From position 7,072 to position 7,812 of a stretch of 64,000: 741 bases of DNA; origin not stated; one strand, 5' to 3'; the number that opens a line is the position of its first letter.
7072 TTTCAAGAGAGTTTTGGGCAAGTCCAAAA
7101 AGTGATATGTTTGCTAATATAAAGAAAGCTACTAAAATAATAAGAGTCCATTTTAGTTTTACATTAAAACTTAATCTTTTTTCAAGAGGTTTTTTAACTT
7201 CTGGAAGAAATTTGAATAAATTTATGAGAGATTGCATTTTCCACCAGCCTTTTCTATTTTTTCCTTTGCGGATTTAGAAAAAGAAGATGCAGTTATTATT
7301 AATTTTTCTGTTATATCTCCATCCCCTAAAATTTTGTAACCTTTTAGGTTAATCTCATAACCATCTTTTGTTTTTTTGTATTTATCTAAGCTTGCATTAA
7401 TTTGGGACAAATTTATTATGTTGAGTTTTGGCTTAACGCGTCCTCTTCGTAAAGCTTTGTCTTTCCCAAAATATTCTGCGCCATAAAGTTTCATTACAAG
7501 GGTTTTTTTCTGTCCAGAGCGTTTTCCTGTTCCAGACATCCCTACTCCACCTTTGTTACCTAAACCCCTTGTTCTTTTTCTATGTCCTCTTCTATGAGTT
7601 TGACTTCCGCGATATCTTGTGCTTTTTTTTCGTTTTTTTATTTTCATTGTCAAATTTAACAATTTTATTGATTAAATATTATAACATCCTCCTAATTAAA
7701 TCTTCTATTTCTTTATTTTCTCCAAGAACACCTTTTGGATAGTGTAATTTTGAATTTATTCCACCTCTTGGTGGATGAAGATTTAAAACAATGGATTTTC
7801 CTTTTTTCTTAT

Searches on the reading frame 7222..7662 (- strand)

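Call 39: search_protein_families(library=pfam, proteins=[window:7222-7662:-], max_evalue=0.001)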
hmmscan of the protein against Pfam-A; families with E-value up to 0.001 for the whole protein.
window:7222-7662:- (146 aa): 1 family
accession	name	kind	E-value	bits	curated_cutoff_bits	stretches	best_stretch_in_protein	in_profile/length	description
PF00828.25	Ribosomal_L27A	-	9.9e-17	61.6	21.5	1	82-143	1-71/72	Ribosomal proteins 50S-L15, 50S-L18e, 60S-L27A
